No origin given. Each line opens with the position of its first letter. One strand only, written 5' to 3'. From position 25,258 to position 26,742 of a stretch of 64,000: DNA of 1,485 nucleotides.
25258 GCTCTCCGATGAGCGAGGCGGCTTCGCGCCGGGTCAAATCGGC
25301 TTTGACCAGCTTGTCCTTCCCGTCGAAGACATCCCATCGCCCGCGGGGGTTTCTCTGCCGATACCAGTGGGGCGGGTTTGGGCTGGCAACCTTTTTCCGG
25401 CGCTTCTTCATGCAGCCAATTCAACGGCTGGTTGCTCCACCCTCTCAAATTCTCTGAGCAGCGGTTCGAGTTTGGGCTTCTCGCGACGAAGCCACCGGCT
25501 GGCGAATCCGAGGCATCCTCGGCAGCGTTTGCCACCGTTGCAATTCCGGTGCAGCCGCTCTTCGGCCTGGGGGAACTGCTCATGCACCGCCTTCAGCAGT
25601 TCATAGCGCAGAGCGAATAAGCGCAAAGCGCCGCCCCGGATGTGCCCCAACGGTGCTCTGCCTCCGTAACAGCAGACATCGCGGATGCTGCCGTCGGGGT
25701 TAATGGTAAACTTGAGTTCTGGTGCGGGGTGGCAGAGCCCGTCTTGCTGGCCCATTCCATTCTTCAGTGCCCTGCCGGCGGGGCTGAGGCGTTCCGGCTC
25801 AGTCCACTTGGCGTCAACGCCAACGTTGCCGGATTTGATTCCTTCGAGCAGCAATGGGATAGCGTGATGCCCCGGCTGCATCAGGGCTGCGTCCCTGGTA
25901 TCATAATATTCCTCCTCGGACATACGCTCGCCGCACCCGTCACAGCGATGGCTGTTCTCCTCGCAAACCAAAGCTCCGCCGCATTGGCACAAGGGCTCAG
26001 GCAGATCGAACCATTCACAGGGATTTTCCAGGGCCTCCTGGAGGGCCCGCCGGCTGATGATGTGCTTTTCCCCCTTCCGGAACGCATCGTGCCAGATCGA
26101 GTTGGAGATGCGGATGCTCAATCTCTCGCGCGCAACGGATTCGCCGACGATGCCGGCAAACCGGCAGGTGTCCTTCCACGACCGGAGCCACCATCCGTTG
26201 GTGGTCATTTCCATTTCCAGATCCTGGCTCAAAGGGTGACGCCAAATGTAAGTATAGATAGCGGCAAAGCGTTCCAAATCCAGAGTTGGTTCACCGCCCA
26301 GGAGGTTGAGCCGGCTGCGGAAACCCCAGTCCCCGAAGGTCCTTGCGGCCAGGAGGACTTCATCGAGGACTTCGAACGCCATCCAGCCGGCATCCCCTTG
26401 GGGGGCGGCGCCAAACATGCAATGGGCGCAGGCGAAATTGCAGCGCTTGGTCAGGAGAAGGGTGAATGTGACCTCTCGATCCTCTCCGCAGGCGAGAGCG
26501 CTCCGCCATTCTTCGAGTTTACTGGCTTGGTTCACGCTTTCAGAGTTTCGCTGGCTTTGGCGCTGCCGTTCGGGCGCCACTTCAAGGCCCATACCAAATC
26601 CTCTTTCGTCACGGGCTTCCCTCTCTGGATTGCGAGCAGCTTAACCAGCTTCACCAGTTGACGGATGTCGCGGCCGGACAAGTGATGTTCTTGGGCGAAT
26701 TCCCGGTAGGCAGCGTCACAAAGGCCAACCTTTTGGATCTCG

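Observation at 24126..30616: Nine-gene operon combining a radical SAM enzyme, an AAA+ ATPase, a ParB-like nuclease domain and a J-domain protein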

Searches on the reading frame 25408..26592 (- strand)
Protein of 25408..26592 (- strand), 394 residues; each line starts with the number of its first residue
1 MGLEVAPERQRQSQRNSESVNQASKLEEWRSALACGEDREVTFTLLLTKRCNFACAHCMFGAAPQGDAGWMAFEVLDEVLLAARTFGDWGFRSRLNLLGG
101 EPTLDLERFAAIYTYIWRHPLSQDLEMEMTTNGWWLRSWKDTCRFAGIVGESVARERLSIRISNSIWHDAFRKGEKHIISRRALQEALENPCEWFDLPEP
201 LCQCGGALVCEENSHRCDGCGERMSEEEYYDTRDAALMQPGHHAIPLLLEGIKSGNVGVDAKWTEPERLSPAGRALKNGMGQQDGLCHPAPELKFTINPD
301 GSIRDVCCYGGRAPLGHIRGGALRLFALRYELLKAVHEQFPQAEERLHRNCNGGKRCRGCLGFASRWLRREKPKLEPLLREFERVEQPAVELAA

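Call 5: search_protein_families(library=pfam, max_evalue=0.1, proteins=[window:25408-26592:-])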
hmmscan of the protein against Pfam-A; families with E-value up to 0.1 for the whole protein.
window:25408-26592:- (394 aa): 2 families
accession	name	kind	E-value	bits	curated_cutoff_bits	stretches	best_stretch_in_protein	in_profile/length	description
PF04055.27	Radical_SAM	-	5e-10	40.2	29.5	1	47-137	3-90/166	Radical SAM superfamily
PF13353.11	Fer4_12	-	0.015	16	22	1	45-120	9-81/137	4Fe-4S single cluster domain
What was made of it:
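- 25408..26592 (-): Radical SAM enzyme with a C-terminal twitch-type auxiliary-cluster domain and a Cys4 (zinc-ribbon-like) insert. It is an optional cassette. The probable start is the GTG at 26535. PF04055, 5e-10 (call 5).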

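Call 6: search_protein_families(library=padloc, max_evalue=0.1, proteins=[window:25408-26592:-])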
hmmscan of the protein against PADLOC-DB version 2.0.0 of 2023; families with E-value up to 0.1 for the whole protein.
window:25408-26592:- (394 aa): 2 families
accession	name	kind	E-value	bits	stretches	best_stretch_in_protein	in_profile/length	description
PDLC02903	pVip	-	7.6e-08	30.1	1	45-137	4-82/257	Viperins not associated with kinases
PDLC02904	pVip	-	0.00016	19.3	1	45-136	7-88/262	Viperins associated with kinases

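Call 7: search_protein_families(library=ncbifam, max_evalue=0.1, proteins=[window:25408-26592:-])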
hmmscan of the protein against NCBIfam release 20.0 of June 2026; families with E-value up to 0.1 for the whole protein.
window:25408-26592:- (394 aa): 27 families (the best 25 are shown)
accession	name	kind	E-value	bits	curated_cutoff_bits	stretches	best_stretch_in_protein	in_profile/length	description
TIGR02666.1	moaA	equivalog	8.5e-08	31.5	284.05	1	47-148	16-115/336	GTP 3',8-cyclase MoaA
NF047865.1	rSAM_PapB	equivalog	2.6e-07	30.2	340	1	42-136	4-100/330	PapB family radical SAM/SPASM ranthipeptide maturase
TIGR02668.1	moaA_archaeal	equivalog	3e-07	29.7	325.25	1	44-148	13-109/303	GTP 3',8-cyclase MoaA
NF038283.1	viperin_w_prok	equivalog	1.4e-06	27.7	180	1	45-137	6-96/281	viperin family antiviral radical SAM protein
NF001199.0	PRK00164.2-1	equivalog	1.1e-05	24.7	231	1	43-148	14-111/308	GTP 3',8-cyclase MoaA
TIGR03977.1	rSAM_pair_HxsC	equivalog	1.6e-05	23.9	267.9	1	39-137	23-112/292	His-Xaa-Ser system radical SAM maturase HxsC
TIGR04317.1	W_rSAM_matur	equivalog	8.5e-05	21.8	380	1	47-139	10-94/349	tungsten cofactor oxidoreductase radical SAM maturase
TIGR04064.1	rSAM_nif11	equivalog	0.00016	20.5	518.7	1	33-134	70-173/459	nif11-like peptide radical SAM maturase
TIGR03978.1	rSAM_paired_1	equivalog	0.00024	20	370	1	23-132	65-175/466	His-Xaa-Ser system radical SAM maturase HxsB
NF033640.1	N_Twi_rSAM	subfamily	0.00053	19.2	170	0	94-136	175-216/398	twitch domain-containing radical SAM protein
TIGR04167.1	rSAM_SeCys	equivalog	0.00088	18.6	300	1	43-105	10-67/303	arsenosugar biosynthesis radical SAM (seleno)protein ArsS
TIGR04068.1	rSAM_ocin_clost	equivalog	0.0014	17.6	500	1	42-134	85-180/462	Cys-rich peptide radical SAM maturase CcpM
NF038107.1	rSAM_NF038107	equivalog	0.0015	17.4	600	1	39-109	83-154/444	Cys-every-fifth radical SAM/SPASM peptide maturase CefB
TIGR04280.1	geopep_mat_rSAM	hypoth_equivalog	0.0016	17.5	400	1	36-133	79-177/428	geopeptide radical SAM maturase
TIGR04078.1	rSAM_yydG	equivalog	0.0026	17.3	300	1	45-145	5-97/309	YydG family radical SAM peptide epimerase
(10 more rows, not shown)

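Call 9: find_encoding_contigs(protein=window:25408-26592:-, flank=10000, max_places=6)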
Protein window:25408-26592:- (394 aa): 10 contigs read that carry it; 6 places shown.
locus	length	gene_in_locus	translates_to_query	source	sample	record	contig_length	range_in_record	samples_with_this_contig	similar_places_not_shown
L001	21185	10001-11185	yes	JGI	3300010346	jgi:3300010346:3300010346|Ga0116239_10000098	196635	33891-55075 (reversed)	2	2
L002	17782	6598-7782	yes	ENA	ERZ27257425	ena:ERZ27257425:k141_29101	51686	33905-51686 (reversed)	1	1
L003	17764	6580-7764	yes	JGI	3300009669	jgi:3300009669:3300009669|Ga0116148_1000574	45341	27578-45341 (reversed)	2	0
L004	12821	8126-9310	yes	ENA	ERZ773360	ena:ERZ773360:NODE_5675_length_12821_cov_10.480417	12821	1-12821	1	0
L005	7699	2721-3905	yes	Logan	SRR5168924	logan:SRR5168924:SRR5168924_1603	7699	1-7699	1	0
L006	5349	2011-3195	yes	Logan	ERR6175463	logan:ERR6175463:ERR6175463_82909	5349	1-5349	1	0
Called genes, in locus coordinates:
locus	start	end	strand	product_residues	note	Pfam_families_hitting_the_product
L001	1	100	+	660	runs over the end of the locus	PF22745:Nlig-Ia (weak), PF01653:DNA_ligase_aden, PF03120:OB_DNA_ligase, PF00533:BRCT, PF12738:PTCB-BRCT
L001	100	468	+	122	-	-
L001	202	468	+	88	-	-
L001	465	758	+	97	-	-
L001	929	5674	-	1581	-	PF07679:I-set (faint), PF13927:Ig_3 (faint), PF17957:Big_7, PF04151:PPC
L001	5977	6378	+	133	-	-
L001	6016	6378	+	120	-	-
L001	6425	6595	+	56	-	-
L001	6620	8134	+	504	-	-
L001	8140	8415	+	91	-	-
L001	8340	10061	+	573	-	PF00004:AAA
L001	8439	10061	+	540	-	PF00004:AAA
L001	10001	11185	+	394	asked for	PF04055:Radical_SAM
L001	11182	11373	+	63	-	-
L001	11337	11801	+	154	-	-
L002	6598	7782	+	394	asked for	PF04055:Radical_SAM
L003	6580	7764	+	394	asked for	PF04055:Radical_SAM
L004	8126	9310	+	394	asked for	PF04055:Radical_SAM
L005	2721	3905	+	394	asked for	PF04055:Radical_SAM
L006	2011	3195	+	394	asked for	PF04055:Radical_SAM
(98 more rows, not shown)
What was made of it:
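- An AcrVA2-like gene (call 9).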

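Call 10: find_homologous_proteins(query=window:25408-26592:-, max_evalue=0.001)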
Query window:25408-26592:- (394 aa): 39 proteins with E <= 0.001 among 8000 candidates.
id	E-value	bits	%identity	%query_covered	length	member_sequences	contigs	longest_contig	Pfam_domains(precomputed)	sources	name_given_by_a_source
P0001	9.0e-267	903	97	100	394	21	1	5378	PF04055.28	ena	-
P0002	1.1e-214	731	79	100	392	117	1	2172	PF04055.28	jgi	jgi:hypothetical protein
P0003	1.7e-212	724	81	95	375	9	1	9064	PF04055.28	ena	-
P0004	5.5e-199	679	74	100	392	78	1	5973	PF04055.28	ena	-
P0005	1.9e-191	655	75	95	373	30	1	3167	PF04055.28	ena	-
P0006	5.6e-186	637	70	99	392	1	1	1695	PF04055.28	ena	-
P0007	2.1e-144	500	89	61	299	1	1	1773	-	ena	-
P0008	1.2e-89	319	82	44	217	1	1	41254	PF04055.28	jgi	jgi:hypothetical protein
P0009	1.7e-74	269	39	92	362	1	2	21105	PF04055.28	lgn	-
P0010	3.9e-63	232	35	92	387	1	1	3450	PF04055.28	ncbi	-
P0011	1.8e-62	230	80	32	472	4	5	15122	PF04055.28,PF02086.22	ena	-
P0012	6.9e-62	228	36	90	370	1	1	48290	PF04055.28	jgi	jgi:hypothetical protein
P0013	1.0e-55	208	37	89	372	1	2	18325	PF04055.28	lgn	-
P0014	1.2e-49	188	32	91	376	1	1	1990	PF04055.28,PF13353.12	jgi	jgi:hypothetical protein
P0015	2.1e-47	180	37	62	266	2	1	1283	PF04055.28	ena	-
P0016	1.1e-45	175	34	90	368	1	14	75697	-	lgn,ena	-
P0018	3.6e-43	166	31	87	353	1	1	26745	PF04055.28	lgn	-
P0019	3.7e-42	163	33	85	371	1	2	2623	PF04055.28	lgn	-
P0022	2.6e-40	157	32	84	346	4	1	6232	PF04055.28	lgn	-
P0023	3.0e-40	157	31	86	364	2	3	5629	PF04055.28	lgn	-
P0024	3.6e-37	146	32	88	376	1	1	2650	PF04055.28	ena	-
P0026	3.1e-35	140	32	86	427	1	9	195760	PF04055.28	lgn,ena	-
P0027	2.1e-34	137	30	87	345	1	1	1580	PF04055.28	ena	-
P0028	3.4e-33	133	31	87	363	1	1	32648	PF04055.28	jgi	jgi:hypothetical protein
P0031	6.3e-30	123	30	86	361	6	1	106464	PF04055.28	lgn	-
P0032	1.4e-29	121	31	75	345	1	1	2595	PF04055.28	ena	-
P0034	1.8e-23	101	29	73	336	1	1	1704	PF04055.28,PF13353.12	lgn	-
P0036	1.5e-20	92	30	75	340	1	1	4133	PF04055.28,PF13353.12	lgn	-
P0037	5.3e-19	87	25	73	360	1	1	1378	PF04055.28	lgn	-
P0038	4.3e-13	67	30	55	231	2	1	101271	-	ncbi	-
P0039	5.0e-6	44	27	51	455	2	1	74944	PF04055.28,PF13353.12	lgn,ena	-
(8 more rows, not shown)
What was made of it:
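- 25408..26592 (-): The family has 39 unnamed clusters (call 10).
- Checked: Relatives of 373-375 aa support that start (call 10).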

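Call 11: find_encoding_contigs(protein=P0012, flank=10000, max_places=2)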
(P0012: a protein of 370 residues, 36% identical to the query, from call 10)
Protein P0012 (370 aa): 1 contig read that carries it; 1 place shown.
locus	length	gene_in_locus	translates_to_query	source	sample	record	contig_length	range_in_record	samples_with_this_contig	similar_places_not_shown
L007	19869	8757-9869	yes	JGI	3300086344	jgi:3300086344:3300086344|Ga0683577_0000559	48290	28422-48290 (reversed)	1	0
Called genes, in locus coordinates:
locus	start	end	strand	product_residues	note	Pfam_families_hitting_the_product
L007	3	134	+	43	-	?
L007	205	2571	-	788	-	PF01751:Toprim (weak), PF01131:Topoisom_bac, PF13342:Toprim_Crpt, PF13101:DUF3945 (faint), PF13342:Toprim_Crpt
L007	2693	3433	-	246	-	-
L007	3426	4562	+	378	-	PF01507:PAPS_reduct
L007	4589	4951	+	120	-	PF03330:DPBB_1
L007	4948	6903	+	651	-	PF22745:Nlig-Ia (weak), PF01653:DNA_ligase_aden, PF03120:OB_DNA_ligase, PF00533:BRCT, PF12738:PTCB-BRCT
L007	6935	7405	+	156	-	-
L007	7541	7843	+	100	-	-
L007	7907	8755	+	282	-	-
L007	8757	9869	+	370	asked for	PF04055:Radical_SAM (weak)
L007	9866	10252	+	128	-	-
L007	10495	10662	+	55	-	-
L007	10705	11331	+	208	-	-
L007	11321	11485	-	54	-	-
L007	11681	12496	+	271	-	-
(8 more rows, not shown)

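Call 12: find_encoding_contigs(protein=P0016, flank=10000, max_places=2)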
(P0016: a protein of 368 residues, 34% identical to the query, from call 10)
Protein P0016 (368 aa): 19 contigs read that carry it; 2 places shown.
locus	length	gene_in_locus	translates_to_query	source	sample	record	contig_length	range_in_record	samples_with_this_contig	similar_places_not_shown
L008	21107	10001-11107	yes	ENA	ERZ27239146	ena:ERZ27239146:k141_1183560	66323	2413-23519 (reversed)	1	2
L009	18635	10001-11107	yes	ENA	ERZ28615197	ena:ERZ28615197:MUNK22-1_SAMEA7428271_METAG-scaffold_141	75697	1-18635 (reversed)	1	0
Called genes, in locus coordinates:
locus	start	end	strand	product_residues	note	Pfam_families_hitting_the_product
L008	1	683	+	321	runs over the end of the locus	-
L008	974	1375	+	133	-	-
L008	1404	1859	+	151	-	PF00072:Response_reg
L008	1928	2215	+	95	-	-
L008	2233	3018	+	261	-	PF01223:Endonuclease_NS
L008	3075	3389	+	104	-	-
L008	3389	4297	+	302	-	-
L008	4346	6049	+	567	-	PF02518:HATPase_c (faint), PF13589:HATPase_c_3 (weak)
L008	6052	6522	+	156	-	-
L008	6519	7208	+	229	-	PF13328:HD_4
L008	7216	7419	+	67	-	-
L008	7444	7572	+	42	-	-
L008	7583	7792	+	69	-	-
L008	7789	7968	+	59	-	-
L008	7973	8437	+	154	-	-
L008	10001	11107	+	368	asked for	-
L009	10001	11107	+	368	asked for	-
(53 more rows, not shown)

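Call 13: find_encoding_contigs(protein=P0026, flank=10000, max_places=2)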
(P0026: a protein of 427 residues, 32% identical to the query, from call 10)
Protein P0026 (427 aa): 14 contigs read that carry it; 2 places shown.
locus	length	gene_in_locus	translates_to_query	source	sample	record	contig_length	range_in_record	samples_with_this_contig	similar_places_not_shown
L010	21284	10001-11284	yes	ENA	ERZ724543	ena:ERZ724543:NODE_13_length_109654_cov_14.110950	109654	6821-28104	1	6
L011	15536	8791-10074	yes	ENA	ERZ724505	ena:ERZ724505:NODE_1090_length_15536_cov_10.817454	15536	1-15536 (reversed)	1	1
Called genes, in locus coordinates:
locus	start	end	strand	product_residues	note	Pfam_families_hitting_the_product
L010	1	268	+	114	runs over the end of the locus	-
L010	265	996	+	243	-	-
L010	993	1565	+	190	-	PF00805:Pentapeptide, PF13599:Pentapeptide_4 (faint), PF00805:Pentapeptide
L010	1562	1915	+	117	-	-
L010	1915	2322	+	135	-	-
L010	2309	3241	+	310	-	PF26125:AcrVA2-like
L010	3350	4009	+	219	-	-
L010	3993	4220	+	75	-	PF02810:SEC-C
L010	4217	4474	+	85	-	-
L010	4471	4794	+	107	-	-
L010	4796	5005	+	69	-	-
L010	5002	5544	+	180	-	-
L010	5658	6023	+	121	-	-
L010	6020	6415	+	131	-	-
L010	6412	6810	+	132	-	-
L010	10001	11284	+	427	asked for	PF04055:Radical_SAM (weak)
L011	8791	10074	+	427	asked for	PF04055:Radical_SAM (weak)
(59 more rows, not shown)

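Call 18: find_related_loci(query=A1, collection=viral_contigs, flank=10000)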
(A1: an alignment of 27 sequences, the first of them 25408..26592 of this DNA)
Query A1 (394 aa) in viral_contigs; peptide patterns used: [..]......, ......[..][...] (x = any residue, [..] = any of these).
66 stretches matched a pattern; 12 encode a relative of the query (tblastn E <= 1e-3); 12 distinct loci.
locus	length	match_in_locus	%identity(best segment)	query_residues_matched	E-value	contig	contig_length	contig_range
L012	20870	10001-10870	31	38-382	7e-40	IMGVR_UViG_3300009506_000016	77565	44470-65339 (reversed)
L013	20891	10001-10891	29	41-334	7e-29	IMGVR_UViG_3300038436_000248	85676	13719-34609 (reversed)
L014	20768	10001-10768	27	35-334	9e-23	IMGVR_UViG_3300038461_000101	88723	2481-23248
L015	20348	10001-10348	28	34-149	2e-8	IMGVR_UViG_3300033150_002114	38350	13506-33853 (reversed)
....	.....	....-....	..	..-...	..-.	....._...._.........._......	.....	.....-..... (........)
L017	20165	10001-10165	31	43-106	8e-6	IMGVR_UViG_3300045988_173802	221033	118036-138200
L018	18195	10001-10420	24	47-190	2e-5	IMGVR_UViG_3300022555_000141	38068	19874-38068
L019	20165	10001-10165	31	43-106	9e-5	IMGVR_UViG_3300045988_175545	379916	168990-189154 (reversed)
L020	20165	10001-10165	31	43-106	1e-4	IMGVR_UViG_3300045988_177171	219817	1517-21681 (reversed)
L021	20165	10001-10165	31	43-106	1e-4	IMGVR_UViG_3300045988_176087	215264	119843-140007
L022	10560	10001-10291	30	44-131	2e-4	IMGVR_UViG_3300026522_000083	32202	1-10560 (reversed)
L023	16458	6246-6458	25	42-121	4e-4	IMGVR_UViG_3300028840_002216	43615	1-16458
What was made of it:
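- Radical SAM relatives on IMG/VR contigs (call 18).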

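Call 19: find_related_loci(query=A1, collection=genome_contigs, flank=10000)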
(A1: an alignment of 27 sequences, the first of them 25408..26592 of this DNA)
Query A1 (394 aa) in genome_contigs; peptide patterns used: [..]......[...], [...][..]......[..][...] (x = any residue, [..] = any of these).
42 stretches matched a pattern; 5 encode a relative of the query (tblastn E <= 1e-3); 5 distinct loci.
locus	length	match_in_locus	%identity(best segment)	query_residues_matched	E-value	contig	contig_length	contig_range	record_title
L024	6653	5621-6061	78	1-147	5e-74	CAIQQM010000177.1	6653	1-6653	MAG: uncultured Verrucomicrobia bacterium isolate AlinenSediments_bin-4991 genome assembly, contig: bin-4991:177/312, wh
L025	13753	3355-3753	40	41-172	1e-21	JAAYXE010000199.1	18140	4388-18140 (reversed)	MAG: Chloroflexota bacterium isolate AS02xzSISU_56 47028_AS02, whole genome shotgun sequence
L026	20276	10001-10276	35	45-143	3e-9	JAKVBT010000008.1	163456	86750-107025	MAG: Phycisphaerales bacterium isolate ALOHA_ZT_35 ZT-Phycisphaerales-5_8, whole genome shotgun sequence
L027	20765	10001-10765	25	42-313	5e-7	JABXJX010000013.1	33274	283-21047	MAG: Desulfobacterales bacterium isolate CR_Bin_073 NODE_14_length_33274_cov_6.601500, whole genome shotgun sequence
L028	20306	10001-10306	25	42-146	2e-4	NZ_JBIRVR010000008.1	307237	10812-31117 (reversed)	Streptomyces sp. NPDC020379 NPDC020379_108_C4.ctg-0008, whole genome shotgun sequence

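Call 22: search_dna_similar(query=window:25408-26592:-, collection=phages, mode=protein, max_evalue=0.001, max_rows=25)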
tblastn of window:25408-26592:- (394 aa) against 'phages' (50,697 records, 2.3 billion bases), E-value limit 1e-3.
No match.
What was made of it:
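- Tried and rejected: None in GenBank phages (call 22).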

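Call 23: search_dna_similar(query=window:25408-26592:-, collection=plasmids, mode=protein, max_evalue=0.001, max_rows=25)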
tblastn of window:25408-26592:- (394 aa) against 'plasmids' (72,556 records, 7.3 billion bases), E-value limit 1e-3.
Records with a match: 1; places in all: 1; records where one place covers at least 80% of the query: 0.
Best place of each record, by identity: <60% 1.
By first word of the organism name: Klebsiella 1.
By predicted mobility (MOB-suite, as given by PLSDB): non-mobilizable 1.
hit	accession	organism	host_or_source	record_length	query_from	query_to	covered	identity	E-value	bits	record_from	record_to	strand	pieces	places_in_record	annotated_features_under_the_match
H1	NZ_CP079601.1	Klebsiella pneumoniae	Homo sapiens,Endotracheal aspirate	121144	45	166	31%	29.5%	8e-4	49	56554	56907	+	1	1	moaA: GTP 3',8-cyclase MoaA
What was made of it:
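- Tried and rejected: The only plasmid hit is a weak match to MoaA (call 23).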

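Call 25: find_encoding_contigs(protein=P0009, flank=10000, max_places=2)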
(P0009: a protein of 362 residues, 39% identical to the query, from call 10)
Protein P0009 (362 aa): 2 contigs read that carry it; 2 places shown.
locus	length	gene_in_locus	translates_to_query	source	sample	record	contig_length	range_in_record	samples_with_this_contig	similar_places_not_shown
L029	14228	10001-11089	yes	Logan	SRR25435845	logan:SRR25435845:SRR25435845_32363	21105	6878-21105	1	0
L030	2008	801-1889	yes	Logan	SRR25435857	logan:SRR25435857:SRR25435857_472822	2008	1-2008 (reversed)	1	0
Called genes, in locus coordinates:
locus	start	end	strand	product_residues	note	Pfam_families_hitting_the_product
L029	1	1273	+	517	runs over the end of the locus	PF01590:GAF (weak), PF00072:Response_reg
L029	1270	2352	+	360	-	PF00155:Aminotran_1_2 (weak), PF00266:Aminotran_5, PF01041:DegT_DnrJ_EryC1 (weak), PF01212:Beta_elim_lyase (weak)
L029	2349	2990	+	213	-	PF14791:DNA_pol_B_thumb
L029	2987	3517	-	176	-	-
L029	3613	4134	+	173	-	-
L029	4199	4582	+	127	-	PF00085:Thioredoxin, PF13192:Thioredoxin_3 (weak)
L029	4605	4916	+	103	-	-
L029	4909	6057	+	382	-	-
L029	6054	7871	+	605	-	PF00580:UvrD-helicase, PF01443:Viral_helicase1 (faint), PF13245:AAA_19, PF13604:AAA_30 (faint), PF13087:AAA_12 (faint), PF13361:UvrD_C, PF13538:UvrD_C_2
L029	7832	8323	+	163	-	PF07963:N_methyl (weak)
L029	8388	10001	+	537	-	PF00004:AAA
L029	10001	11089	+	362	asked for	PF04055:Radical_SAM (weak)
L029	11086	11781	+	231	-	-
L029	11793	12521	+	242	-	PF07963:N_methyl (weak)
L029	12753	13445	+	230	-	-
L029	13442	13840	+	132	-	-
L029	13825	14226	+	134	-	?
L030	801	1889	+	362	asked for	PF04055:Radical_SAM (weak)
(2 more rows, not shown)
